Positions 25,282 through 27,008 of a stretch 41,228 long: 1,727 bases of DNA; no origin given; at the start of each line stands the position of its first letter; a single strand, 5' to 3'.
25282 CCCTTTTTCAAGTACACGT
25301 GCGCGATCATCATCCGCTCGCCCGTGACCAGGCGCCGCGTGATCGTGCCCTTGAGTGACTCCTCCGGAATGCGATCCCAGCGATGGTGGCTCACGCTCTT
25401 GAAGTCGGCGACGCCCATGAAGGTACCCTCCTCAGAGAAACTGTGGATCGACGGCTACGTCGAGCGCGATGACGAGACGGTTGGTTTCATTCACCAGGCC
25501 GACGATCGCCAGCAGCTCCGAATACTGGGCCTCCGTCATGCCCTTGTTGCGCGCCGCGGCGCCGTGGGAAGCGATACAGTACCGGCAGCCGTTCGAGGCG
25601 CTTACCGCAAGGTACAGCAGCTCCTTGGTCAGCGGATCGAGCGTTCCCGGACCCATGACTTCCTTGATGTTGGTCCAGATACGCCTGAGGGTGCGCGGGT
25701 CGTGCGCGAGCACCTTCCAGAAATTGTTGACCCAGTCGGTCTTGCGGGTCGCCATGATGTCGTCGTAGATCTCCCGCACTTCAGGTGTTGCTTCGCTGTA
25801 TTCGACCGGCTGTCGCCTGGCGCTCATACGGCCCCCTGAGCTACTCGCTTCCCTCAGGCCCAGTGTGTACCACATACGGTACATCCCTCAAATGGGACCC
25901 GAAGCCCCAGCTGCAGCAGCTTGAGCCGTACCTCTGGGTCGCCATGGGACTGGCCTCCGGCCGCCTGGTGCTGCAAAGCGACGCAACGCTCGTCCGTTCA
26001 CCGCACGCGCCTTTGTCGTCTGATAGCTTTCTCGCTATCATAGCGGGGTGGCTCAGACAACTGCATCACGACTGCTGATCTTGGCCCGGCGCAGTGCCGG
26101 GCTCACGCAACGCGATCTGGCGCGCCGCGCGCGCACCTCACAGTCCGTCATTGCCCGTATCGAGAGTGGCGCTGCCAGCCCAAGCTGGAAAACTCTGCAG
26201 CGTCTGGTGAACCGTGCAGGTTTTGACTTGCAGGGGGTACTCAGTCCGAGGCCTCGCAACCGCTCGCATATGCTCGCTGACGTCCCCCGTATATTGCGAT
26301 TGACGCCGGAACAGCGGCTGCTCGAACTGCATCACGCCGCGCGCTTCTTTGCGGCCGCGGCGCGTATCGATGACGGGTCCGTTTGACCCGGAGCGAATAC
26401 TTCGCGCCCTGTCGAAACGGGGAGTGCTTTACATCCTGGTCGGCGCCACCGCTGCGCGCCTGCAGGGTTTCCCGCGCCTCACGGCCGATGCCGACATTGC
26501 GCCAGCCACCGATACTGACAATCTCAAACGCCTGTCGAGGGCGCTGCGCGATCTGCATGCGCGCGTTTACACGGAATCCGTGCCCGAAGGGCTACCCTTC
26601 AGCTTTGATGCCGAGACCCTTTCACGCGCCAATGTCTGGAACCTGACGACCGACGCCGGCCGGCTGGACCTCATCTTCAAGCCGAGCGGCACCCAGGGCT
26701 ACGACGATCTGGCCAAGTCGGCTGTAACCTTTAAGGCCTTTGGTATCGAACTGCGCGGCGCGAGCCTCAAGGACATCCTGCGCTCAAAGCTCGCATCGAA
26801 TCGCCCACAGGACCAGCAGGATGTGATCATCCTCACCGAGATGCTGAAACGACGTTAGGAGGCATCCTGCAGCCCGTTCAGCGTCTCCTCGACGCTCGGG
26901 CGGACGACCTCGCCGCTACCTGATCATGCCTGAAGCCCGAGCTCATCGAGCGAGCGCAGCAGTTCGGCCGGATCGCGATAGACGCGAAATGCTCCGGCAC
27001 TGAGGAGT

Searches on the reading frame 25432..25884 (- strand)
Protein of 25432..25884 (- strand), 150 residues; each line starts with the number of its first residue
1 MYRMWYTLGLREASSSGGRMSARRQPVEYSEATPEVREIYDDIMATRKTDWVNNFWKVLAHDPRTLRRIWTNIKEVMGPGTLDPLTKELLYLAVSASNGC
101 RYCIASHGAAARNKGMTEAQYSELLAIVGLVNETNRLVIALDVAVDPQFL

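Call 41: search_protein_families(library=pfam, proteins=[window:25432-25884:-], max_evalue=0.001)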
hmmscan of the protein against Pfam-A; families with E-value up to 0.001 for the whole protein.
window:25432-25884:- (150 aa): 1 family
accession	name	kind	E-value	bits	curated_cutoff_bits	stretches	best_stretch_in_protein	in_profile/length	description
PF02627.25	CMD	-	2.5e-18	66.3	23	1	68-144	6-82/84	Carboxymuconolactone decarboxylase family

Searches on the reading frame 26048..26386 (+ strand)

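Call 63: search_protein_families(library=pfam, proteins=[window:26048-26386:+], max_evalue=1)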
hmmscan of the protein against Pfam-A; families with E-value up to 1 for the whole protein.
window:26048-26386:+ (112 aa): 8 families
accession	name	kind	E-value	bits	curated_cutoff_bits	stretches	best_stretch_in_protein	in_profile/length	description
PF13560.12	HTH_31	-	1.3e-10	41.9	27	1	10-60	6-57/64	Helix-turn-helix domain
PF01381.28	HTH_3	-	2.4e-10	40.7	23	1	13-59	4-50/55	Helix-turn-helix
PF12844.13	HTH_19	-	1.8e-07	31.4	30.2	1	12-62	6-56/64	Helix-turn-helix domain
PF13413.12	HTH_25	-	0.0052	17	24.6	1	10-42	2-34/62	Helix-turn-helix domain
PF13443.12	HTH_26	-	0.047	14.4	22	1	18-53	10-46/63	Cro/C1-type HTH DNA-binding domain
PF12802.13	MarR_2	-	0.067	13.8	27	1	9-37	11-39/61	MarR family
PF22495.2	HTH_92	-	0.075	12.8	27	1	14-46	4-36/45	RsaL-like HTH domain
PF13412.12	HTH_24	-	0.11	12.5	21.9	1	8-37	7-36/48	Winged helix-turn-helix DNA-binding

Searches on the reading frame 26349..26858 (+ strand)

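Call 41: search_protein_families(library=pfam, proteins=[window:26349-26858:+], max_evalue=0.001)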
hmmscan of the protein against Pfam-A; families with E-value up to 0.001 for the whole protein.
window:26349-26858:+ (169 aa): 1 family
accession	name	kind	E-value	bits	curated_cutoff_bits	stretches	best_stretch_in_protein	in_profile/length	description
PF19502.5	DUF6036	-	6.9e-05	23.1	23.6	0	133-160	89-116/164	Nucleotidyltransferase of unknown function (DUF6036)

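Call 63: search_protein_families(library=pfam, proteins=[window:26349-26858:+], max_evalue=1)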
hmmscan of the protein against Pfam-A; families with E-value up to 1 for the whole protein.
window:26349-26858:+ (169 aa): 2 families
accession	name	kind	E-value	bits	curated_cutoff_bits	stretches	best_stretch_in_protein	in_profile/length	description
PF19502.5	DUF6036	-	6.9e-05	23.1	23.6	1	133-160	89-116/164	Nucleotidyltransferase of unknown function (DUF6036)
PF13729.12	TraF_2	-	0.05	13.2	25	1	51-134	59-139/264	F plasmid transfer operon, TraF, protein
